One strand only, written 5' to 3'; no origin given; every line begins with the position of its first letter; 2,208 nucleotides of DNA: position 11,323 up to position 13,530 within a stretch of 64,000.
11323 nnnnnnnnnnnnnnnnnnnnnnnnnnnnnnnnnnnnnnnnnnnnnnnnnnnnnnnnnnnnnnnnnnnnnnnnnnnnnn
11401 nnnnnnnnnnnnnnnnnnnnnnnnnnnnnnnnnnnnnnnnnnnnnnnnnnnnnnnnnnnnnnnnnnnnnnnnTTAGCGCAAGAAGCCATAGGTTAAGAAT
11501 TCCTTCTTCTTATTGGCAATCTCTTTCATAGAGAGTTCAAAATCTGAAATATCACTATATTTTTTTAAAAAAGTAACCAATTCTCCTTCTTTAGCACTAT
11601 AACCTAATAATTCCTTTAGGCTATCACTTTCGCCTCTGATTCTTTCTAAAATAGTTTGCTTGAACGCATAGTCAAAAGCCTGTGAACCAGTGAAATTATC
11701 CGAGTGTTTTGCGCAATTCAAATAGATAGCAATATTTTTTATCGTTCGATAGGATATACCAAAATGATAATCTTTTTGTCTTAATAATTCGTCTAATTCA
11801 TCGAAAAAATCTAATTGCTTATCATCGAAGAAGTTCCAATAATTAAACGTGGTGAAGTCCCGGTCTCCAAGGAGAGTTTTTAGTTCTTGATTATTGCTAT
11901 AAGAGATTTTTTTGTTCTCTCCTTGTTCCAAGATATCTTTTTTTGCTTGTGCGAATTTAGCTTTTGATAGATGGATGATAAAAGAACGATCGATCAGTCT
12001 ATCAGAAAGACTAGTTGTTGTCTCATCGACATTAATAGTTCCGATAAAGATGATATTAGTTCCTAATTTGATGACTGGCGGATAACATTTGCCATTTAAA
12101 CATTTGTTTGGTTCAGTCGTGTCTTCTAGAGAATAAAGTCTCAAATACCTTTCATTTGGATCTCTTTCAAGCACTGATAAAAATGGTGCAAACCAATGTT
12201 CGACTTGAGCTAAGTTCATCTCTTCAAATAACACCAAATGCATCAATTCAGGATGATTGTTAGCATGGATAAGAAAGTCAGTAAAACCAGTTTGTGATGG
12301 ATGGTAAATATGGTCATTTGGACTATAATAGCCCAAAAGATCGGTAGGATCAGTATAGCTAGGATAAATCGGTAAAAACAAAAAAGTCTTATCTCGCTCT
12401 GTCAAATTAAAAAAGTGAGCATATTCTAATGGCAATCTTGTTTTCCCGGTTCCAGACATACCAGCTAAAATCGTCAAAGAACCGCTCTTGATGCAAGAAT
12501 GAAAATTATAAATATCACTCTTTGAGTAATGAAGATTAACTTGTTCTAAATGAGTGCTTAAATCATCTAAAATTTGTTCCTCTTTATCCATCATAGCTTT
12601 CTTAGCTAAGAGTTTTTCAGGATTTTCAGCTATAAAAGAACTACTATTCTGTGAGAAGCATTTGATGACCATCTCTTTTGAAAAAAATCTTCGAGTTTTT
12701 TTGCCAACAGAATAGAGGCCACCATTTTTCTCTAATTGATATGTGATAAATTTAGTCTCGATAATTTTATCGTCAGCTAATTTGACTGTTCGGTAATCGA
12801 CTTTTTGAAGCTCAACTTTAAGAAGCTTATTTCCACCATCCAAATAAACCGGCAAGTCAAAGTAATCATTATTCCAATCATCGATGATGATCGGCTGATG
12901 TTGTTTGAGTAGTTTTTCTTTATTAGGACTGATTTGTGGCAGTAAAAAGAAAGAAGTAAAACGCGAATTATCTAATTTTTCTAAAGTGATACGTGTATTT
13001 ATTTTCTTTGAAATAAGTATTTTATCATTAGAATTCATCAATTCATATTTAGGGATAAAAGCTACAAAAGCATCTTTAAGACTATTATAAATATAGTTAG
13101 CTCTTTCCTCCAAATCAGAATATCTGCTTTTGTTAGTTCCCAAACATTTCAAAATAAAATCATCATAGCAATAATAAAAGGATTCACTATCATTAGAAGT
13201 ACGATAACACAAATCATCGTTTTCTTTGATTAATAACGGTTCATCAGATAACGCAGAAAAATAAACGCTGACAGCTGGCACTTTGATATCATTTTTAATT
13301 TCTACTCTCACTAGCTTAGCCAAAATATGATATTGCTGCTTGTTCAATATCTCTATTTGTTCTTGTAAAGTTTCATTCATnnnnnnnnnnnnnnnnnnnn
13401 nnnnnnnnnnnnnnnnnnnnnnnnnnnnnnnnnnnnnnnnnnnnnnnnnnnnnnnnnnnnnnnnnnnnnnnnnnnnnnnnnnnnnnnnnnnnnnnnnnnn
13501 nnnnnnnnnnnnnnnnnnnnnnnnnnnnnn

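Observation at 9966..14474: Four-gene McrBC-like restriction operon with two extra upstream genes of unknown function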

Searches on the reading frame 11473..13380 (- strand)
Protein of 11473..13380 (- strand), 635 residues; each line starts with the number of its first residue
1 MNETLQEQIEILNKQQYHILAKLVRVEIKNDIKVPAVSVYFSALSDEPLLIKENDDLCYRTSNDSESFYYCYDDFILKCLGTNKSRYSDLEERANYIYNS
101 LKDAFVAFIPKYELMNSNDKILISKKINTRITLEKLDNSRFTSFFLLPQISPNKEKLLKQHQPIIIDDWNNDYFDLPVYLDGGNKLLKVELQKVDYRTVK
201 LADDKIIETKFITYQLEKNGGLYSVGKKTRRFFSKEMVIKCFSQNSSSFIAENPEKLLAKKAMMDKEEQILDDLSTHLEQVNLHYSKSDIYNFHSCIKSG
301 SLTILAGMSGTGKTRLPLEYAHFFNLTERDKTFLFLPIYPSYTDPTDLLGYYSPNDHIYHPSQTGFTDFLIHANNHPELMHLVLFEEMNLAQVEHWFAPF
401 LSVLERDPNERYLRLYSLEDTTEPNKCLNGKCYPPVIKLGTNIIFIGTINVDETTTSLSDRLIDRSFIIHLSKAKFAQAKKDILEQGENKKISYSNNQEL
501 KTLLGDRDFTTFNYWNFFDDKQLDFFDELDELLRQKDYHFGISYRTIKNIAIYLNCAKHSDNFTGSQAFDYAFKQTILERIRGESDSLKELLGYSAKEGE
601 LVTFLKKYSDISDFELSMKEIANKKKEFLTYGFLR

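Call 3: search_protein_families(library=pfam, proteins=[window:11473-13380:-], max_evalue=1)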
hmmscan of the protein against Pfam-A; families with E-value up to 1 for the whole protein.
window:11473-13380:- (635 aa): 2 families
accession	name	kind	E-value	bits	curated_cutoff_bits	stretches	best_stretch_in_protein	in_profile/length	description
PF07728.20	AAA_5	-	0.00014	22.3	22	1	304-465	3-138/139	AAA domain (dynein-related subfamily)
PF13481.12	AAA_25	-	0.015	15.4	27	1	293-323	26-56/195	AAA domain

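Call 4: search_protein_families(library=padloc, proteins=[window:11473-13380:-], max_evalue=1)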
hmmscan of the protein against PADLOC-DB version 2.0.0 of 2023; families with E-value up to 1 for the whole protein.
window:11473-13380:- (635 aa): 1 family
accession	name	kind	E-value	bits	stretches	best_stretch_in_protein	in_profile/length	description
PDLC04547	PDC-M26A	-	1.6e-38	130.8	2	253-420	285-445/724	-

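Call 5: search_protein_families(library=ncbifam, proteins=[window:11473-13380:-], max_evalue=1)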
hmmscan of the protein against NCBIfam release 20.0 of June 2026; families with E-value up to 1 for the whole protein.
window:11473-13380:- (635 aa): 2 families
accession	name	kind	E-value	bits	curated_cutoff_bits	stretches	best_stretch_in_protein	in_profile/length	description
NF040586.1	FxSxx_TPR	equivalog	0.00083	17.9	300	1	282-325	26-50/830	FxSxx-COOH system tetratricopeptide repeat protein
TIGR02857.1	CydD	equivalog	0.047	12.6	435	1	258-316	308-364/529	thiol reductant ABC exporter subunit CydD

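Call 6: search_solved_structures(query=window:11473-13380:-, max_evalue=1, show_alignments=2)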
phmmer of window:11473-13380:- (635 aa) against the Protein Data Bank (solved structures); distinct sequences matched with E-value up to 1: 3.
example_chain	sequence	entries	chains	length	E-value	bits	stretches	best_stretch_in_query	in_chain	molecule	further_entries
6hz4_A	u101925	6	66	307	0.0099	17.4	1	303-409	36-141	5-methylcytosine-specific restriction enzyme B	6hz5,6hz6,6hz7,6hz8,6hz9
6ut6_A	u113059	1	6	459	0.02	16.4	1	303-409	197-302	5-methylcytosine-specific restriction enzyme B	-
7vsr_A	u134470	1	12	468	0.021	16.4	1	303-409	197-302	5-methylcytosine-specific restriction enzyme B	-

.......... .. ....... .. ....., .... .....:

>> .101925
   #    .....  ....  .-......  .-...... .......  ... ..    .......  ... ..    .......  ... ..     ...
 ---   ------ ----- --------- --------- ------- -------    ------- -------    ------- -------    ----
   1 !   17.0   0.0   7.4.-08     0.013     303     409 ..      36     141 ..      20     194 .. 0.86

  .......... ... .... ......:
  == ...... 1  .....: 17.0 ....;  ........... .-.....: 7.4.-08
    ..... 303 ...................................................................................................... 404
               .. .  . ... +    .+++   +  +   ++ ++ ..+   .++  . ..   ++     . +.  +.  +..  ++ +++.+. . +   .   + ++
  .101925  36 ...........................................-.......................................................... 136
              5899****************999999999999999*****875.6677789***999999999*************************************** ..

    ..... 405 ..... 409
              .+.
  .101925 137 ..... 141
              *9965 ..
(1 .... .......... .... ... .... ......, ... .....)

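Call 12: find_homologous_proteins(query=window:11473-13380:-)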
Query window:11473-13380:- (635 aa): 478 proteins with E <= 0.001 among 8000 candidates; the best 120 are listed.
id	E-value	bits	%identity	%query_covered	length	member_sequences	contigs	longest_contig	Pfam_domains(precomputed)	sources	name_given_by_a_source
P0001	0.0e+0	1424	99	100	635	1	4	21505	-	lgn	-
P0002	0.0e+0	1422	99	100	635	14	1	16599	-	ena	-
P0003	2.2e-237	807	60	99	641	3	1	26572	-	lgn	-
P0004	2.1e-142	494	40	99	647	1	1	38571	PF07728.21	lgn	-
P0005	3.5e-137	476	42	99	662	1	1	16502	PF07728.21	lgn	-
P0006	6.2e-132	459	39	97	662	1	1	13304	PF07728.21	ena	-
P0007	3.9e-123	430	40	98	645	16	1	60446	-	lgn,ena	-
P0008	2.5e-122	427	37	98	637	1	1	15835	-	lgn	-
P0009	1.8e-121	425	44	77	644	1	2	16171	-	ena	-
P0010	1.5e-117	412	36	99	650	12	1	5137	-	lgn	-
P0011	2.8e-111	391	38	93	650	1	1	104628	PF07728.21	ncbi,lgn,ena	-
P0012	7.0e-111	390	37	93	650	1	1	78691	PF07728.21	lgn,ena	-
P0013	3.7e-109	384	37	93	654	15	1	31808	PF07728.21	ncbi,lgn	-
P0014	1.7e-108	382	36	98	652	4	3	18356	PF07728.21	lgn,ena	-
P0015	1.9e-107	378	34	98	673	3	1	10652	-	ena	-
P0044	5.0e-90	321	33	97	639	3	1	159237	PF07728.21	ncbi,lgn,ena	-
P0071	1.3e-72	263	33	86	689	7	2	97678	-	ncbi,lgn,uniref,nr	ncbi:McrB family protein [Hathewaya limosa]|uniref:Energy-coupling factor transporter ATP-binding pr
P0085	7.2e-68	248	42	55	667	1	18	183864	PF07728.21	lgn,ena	-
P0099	9.7e-63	231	37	56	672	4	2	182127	-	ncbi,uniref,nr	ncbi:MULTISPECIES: McrB family protein [Bhargavaea]|uniref:McrB family protein n=1 Tax=Bhargavaea ch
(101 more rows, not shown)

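Call 13: find_related_loci(query=window:11473-13380:-, collection=genome_contigs, flank=8000)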
Query window:11473-13380:- (635 aa) in genome_contigs; peptide patterns used: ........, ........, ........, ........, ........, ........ (x = any residue, [..] = any of these).
26 stretches matched a pattern, but none encodes a relative of the query by tblastn (E <= 1e-3).

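Call 15: find_encoding_contigs(protein=P0003, flank=7000, max_places=2)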
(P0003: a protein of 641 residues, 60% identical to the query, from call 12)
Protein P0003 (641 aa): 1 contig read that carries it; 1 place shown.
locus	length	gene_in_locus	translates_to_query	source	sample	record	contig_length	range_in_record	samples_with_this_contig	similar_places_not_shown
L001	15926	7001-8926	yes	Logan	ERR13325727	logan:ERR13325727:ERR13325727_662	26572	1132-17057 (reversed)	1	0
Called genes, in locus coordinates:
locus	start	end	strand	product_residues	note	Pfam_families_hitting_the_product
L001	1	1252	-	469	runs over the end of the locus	PF07523:Big_3, PF09479:Flg_new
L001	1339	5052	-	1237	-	PF01915:Glyco_hydro_3_C, PF14310:Fn3-like, PF00933:Glyco_hydro_3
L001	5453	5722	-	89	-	PF09954:DUF2188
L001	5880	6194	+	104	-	-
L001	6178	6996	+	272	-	-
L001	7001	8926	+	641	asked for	-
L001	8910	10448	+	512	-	-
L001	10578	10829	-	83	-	PF21645:FakA-like_M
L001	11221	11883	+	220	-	PF00849:PseudoU_synth_2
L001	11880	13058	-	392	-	PF22025:ThiI_fer, PF02926:THUMP, PF02568:ThiI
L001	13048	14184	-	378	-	PF00266:Aminotran_5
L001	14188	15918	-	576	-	PF06160:EzrA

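Call 16: find_encoding_contigs(protein=P0004, flank=7000, max_places=2)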
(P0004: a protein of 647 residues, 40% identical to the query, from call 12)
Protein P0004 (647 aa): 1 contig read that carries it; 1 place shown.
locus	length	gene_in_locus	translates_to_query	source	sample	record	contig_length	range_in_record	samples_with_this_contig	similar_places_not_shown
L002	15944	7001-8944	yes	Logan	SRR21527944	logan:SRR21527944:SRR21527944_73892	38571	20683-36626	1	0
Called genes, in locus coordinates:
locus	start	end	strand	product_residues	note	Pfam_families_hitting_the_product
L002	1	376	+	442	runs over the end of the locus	PF00919:UPF0004, PF04055:Radical_SAM, PF18693:TRAM_2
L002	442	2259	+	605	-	PF00664:ABC_membrane, PF00005:ABC_tran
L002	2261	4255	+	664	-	PF00664:ABC_membrane, PF00005:ABC_tran, PF02463:SMC_N (faint)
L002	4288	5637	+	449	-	PF01406:tRNA-synt_1e, PF01921:tRNA-synt_1f (faint), PF09334:tRNA-synt_1g, PF00133:tRNA-synt_1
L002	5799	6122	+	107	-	-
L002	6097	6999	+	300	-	-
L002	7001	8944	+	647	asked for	PF07728:AAA_5 (faint)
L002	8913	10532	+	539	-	-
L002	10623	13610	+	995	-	PF09586:YfhO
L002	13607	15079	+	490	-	PF09594:GT87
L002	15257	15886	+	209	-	-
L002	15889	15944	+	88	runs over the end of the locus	-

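Call 17: find_encoding_contigs(protein=P0011, flank=7000, max_places=2)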
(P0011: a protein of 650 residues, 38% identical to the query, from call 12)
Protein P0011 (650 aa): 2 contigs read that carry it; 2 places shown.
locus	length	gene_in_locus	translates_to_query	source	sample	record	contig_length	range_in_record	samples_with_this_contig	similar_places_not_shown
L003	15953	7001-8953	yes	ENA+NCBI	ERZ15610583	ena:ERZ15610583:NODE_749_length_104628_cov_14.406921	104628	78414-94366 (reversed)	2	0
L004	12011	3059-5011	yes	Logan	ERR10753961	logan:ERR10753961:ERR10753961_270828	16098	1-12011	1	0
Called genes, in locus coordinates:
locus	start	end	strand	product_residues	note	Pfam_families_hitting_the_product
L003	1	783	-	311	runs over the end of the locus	PF00254:FKBP_C, PF05698:Trigger_C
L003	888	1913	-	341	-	PF00294:PfkB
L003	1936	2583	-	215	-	PF01081:Aldolase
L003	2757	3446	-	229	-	PF02311:AraC_binding, PF07883:Cupin_2 (weak), PF00165:HTH_AraC (faint), PF12833:HTH_18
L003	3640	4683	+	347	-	PF03786:UxuA, PF01261:AP_endonuc_2 (weak)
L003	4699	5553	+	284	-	PF00106:adh_short, PF13561:adh_short_C2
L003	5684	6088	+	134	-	-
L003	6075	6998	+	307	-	-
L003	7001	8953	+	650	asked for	PF07728:AAA_5 (weak)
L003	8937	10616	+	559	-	-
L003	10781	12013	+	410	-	PF00155:Aminotran_1_2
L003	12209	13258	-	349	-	PF13635:DUF4143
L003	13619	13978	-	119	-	-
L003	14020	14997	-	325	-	PF01351:RNase_HII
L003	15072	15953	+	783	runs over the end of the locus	PF00488:MutS_V, PF01713:Smr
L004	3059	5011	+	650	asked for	PF07728:AAA_5 (weak)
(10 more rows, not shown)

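Call 18: find_encoding_contigs(protein=P0044, flank=6000, max_places=1)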
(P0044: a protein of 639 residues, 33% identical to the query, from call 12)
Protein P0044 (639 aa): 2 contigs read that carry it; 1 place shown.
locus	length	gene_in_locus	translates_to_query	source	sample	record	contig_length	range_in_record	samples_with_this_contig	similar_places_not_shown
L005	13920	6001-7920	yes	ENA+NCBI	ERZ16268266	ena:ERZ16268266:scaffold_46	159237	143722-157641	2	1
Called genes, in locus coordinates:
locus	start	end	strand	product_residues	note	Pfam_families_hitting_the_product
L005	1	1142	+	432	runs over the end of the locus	PF02885:Glycos_trans_3N, PF00591:Glycos_transf_3, PF07831:PYNP_C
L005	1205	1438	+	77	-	PF03840:SecG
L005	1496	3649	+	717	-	PF17876:CSD2 (weak), PF00773:RNB, PF00575:S1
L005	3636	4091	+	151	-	PF01668:SmpB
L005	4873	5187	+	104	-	-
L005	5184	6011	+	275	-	-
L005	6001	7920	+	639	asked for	PF07728:AAA_5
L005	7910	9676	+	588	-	-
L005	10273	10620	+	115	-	PF13635:DUF4143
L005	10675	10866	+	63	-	-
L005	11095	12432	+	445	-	PF13173:AAA_14, PF13635:DUF4143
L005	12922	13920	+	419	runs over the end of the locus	-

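Call 19: find_encoding_contigs(protein=P0071, flank=6000, max_places=1)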
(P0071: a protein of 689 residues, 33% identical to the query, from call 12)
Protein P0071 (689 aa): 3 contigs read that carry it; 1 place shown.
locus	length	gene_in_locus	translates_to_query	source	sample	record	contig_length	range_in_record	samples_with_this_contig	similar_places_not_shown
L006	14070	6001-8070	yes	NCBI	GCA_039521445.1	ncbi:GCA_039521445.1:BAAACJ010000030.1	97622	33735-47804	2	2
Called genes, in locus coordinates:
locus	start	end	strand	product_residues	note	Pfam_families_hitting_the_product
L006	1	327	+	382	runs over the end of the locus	PF25198:Spore_GerAC_N, PF05504:Spore_GerAC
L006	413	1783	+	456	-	PF03323:GerA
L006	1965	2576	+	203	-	PF00929:RNase_T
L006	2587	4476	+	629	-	PF01751:Toprim, PF01131:Topoisom_bac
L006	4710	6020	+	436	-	-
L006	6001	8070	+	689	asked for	-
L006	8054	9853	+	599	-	PF09823:DUF2357 (weak)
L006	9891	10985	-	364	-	PF13487:HD_5, PF01966:HD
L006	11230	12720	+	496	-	PF02789:Peptidase_M17_N, PF00883:Peptidase_M17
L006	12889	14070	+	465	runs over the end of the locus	PF01546:Peptidase_M20, PF07687:M20_dimer (faint)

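Call 20: find_encoding_contigs(protein=P0099, flank=6000, max_places=1)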
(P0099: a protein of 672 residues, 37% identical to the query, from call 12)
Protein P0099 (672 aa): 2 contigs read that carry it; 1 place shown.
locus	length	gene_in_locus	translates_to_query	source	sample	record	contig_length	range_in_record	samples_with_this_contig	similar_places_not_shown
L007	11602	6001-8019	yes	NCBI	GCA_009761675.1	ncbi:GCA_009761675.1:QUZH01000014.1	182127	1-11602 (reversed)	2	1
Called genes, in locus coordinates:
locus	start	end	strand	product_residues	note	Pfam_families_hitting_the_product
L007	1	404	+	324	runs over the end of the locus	PF00491:Arginase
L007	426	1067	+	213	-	PF08348:PAS_6, PF13309:HTH_22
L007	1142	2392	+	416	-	PF01566:Nramp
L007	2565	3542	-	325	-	PF00892:EamA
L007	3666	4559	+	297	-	PF00126:HTH_1, PF03466:LysR_substrate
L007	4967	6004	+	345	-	-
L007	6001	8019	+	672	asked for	-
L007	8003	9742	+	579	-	PF09823:DUF2357, PF04411:PDDEXK_7 (weak)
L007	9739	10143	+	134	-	-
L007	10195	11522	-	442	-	PF20310:HTH_Tnp_2 (weak), PF13276:HTH_21, PF00665:rve, PF13683:rve_3, PF13333:rve_2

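Call 21: find_encoding_contigs(protein=P0085, flank=6000, max_places=1)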
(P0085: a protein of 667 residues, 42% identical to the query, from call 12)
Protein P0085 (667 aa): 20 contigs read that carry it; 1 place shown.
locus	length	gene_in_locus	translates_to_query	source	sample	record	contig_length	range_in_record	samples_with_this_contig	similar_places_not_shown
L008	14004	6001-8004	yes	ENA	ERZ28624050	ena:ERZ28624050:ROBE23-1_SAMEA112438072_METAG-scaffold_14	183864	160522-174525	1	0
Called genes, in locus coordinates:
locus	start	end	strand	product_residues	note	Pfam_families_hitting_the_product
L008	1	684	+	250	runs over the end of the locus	PF02661:Fic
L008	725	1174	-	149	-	PF00583:Acetyltransf_1 (weak), PF13673:Acetyltransf_10 (weak), PF13508:Acetyltransf_7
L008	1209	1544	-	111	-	PF01638:HxlR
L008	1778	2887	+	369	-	PF00724:Oxidored_FMN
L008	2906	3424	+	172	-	PF00881:Nitroreductase, PF14512:TM1586_NiRdase (faint), PF00881:Nitroreductase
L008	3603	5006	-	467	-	-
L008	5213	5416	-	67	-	PF00313:CSD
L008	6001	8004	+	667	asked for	PF07728:AAA_5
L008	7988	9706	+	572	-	PF04411:PDDEXK_7 (weak)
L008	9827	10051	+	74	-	PF00872:Transposase_mut (weak)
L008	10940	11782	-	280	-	PF23226:Exo_endo_phos_PGAP2IP (weak), PF03372:Exo_endo_phos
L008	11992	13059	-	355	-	PF03193:RsgA_GTPase, PF01926:MMR_HSR1 (weak)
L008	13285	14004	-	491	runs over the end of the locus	PF03606:DcuC, PF02667:SCFA_trans (weak), PF03806:ABG_transport (weak)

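Call 36: find_related_loci(query=A1, collection=genome_contigs, flank=5000)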
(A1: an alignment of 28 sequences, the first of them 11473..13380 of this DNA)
Query A1 (635 aa) in genome_contigs; peptide patterns used: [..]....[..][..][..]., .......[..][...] (x = any residue, [..] = any of these).
600 stretches matched a pattern (row limit reached: there are more); 580 encode a relative of the query (tblastn E <= 1e-3); the best 80 are kept; 80 distinct loci.
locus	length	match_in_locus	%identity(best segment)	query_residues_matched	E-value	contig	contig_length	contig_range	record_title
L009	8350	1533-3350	37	44-635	4e-113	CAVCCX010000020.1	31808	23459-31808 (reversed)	Bacteroides uniformis isolate H07666-L1_cleanbin_000019 genome assembly, contig: Spades_H07666-L1_contig_780, whole geno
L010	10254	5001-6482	39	143-635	3e-107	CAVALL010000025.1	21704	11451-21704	Alistipes onderdonkii isolate H07666-L1_cleanbin_000024 genome assembly, contig: Spades_H07666-L1_contig_1543, whole gen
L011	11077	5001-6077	44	269-635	2e-98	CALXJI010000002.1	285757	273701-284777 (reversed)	MAG: uncultured Clostridia bacterium isolate BRZ_CM__bin36 genome assembly, contig: BRZ_CM__NODE_25_length_285757_cov_37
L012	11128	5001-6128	43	260-635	4e-96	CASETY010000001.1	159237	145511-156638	uncultured bacterium isolate O72_L2_361361_idba_bin.132 genome assembly, contig: O72_L2_361361_idba_bin.132.fa_scaffold_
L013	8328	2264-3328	44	271-635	1e-94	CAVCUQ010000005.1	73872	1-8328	uncultured Eubacteriales bacterium isolate H07666-L1_cleanbin_000014 genome assembly, contig: Spades_H07666-L1_contig_12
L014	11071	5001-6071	41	283-633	4e-81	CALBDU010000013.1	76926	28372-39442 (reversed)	MAG TPA_asm: uncultured Clostridium sp. isolate SRR3330203_bin.119_CONCOCT_v1.1_MAG genome assembly, contig: ERZ724088.2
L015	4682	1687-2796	38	259-635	2e-74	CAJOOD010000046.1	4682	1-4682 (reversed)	uncultured Bacilli bacterium isolate Rumen_Coassembly_mag_163 genome assembly, contig: k87_3728396, whole genome shotgun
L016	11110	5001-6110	39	255-633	1e-71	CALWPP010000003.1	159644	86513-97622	MAG: uncultured Peptostreptococcaceae bacterium isolate BRZ_ID__bin64 genome assembly, contig: BRZ_ID__NODE_120_length_1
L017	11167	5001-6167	35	244-633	5e-68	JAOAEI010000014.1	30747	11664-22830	MAG: Caloramator sp. isolate SKW256 NODE_14_length_30747_cov_18.809977, whole genome shotgun sequence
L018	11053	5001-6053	36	279-633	1e-65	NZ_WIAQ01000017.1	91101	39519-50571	Peribacillus tepidiphilus strain SYSU G01002 scaffold17, whole genome shotgun sequence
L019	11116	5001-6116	37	255-633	2e-65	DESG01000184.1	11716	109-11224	MAG TPA_asm: Lachnoclostridium sp. UBA3320 UBA3320_contig_3442, whole genome shotgun sequence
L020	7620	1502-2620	36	255-633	3e-64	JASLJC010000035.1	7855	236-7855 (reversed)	MAG: Savagea sp. isolate UTK.bins.42 k141_11998757, whole genome shotgun sequence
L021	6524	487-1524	37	283-633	9e-64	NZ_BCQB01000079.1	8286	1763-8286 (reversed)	Enterococcus durans NBRC 100479 = LMG 10746 strain NBRC 100479, whole genome shotgun sequence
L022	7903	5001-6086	36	267-633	2e-63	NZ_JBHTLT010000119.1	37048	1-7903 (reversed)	Sporosarcina contaminans strain CCUG 53915 GCM70027381_128, whole genome shotgun sequence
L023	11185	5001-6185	34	228-633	5e-63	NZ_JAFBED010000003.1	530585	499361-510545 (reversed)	Sutcliffiella tianshenii strain DSM 25879 Ga0454044_03, whole genome shotgun sequence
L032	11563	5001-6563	32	124-634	7e-60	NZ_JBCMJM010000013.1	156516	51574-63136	Gottfriedia acidiceleris strain BD-523 BD_523_contig_0000013, whole genome shotgun sequence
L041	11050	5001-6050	35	281-633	3e-58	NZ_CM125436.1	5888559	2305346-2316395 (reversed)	Brevibacillus fluminis strain SLAM_AEPS10 chromosome, whole genome shotgun sequence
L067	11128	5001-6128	27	214-592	5e-34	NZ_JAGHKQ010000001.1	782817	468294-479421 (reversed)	Bacillus sp. 165 Scaffold1_1, whole genome shotgun sequence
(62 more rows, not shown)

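Call 47: search_protein_families(library=pfam, alignment_id=A5, max_evalue=0.01)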
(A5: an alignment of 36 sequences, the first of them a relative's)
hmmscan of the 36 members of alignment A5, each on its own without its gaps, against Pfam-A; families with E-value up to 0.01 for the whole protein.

A. member 1, L007:4967-6001:+ (345 aa): 1 family
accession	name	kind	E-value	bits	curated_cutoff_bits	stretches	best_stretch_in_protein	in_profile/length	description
PF02183.23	HALZ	-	0.0011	19.5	28.1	1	158-183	16-41/43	Homeobox associated leucine zipper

B. families by the number of members that match (of 36 scanned): 28 families (the first 25 are shown)
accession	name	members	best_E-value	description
PF08614.16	ATG16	3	0.00046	Autophagy protein 16 (ATG16)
PF09762.14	CCDC93_CC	2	3.9e-05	CCDC93 coiled-coil domain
PF10186.14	ATG14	2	0.00035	Vacuolar sorting 38 and autophagy-related subunit 14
PF17675.6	APG6_N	2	0.00076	Apg6 coiled-coil region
PF06818.20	Fez1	2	0.00088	Fez1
PF02183.23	HALZ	2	0.0011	Homeobox associated leucine zipper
PF00038.26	Filament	2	0.0012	Intermediate filament protein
PF11559.13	ADIP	2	0.0024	Afadin- and alpha -actinin-Binding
PF00261.25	Tropomyosin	1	0.00011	Tropomyosin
PF01017.26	STAT_alpha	1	0.00019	STAT transcription factor, coiled-coil domain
PF04108.17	ATG17_like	1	0.00045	Autophagy protein ATG17-like domain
PF24922.1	ACBP4_C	1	0.00065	Acyl-CoA-binding domain-containing protein 4-6, C-terminal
PF02601.20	Exonuc_VII_L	1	0.002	Exonuclease VII, large subunit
PF05859.17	Mis12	1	0.0022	Mis12 protein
PF13166.12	AAA_13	1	0.0024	AAA domain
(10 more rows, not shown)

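Call 57: find_encoding_contigs(protein=P0005, flank=4000, max_places=1)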
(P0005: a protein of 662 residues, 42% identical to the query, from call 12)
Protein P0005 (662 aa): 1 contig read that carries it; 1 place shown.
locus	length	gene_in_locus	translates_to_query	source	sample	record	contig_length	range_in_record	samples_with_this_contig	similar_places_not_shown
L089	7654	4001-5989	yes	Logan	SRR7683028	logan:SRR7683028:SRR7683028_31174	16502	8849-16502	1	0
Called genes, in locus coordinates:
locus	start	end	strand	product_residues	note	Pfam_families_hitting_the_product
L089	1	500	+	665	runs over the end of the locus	PF02463:SMC_N (faint), PF00664:ABC_membrane, PF00005:ABC_tran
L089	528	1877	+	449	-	PF01406:tRNA-synt_1e, PF01921:tRNA-synt_1f (faint), PF09334:tRNA-synt_1g (faint), PF00133:tRNA-synt_1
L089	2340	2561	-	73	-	-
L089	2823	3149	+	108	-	-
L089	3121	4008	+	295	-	-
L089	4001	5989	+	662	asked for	PF07728:AAA_5 (faint)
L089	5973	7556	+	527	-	-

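Call 58: find_encoding_contigs(protein=P0007, flank=4000, max_places=1)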
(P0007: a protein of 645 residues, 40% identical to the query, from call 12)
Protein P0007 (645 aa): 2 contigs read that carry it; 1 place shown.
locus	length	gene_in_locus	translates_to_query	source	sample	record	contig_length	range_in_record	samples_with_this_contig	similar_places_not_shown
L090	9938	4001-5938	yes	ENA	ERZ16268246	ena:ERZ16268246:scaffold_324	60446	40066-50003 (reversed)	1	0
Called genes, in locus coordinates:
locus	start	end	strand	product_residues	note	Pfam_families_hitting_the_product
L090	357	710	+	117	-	PF18050:Cyclophil_like2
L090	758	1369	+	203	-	PF07081:DUF1349, PF17851:GH43_C2 (weak)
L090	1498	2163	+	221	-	-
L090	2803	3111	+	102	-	-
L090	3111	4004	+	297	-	-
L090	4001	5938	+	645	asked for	-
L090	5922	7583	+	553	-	-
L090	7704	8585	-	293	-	PF25025:EF-Ts_N (weak), PF00889:EF_TS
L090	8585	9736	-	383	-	PF00318:Ribosomal_S2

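Call 59: find_encoding_contigs(protein=P0006, flank=4000, max_places=1)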
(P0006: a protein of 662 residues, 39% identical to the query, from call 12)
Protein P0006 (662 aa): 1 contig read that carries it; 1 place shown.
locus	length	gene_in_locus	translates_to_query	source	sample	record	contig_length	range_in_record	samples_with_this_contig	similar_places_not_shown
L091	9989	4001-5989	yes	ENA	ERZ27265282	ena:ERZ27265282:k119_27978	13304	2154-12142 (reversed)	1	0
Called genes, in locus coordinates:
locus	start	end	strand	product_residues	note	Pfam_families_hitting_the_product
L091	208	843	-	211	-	PF02525:Flavodoxin_2 (weak), PF03358:FMN_red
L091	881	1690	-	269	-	PF14512:TM1586_NiRdase, PF00881:Nitroreductase (weak)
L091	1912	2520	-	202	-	PF03358:FMN_red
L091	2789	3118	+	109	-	-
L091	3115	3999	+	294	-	PF11932:DUF3450 (weak), PF24627:PUMA_CC (weak)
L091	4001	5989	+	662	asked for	PF07728:AAA_5 (weak)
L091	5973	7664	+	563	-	-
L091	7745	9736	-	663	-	PF02086:MethyltransfD12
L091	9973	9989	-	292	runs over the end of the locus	PF25025:EF-Ts_N (weak), PF00889:EF_TS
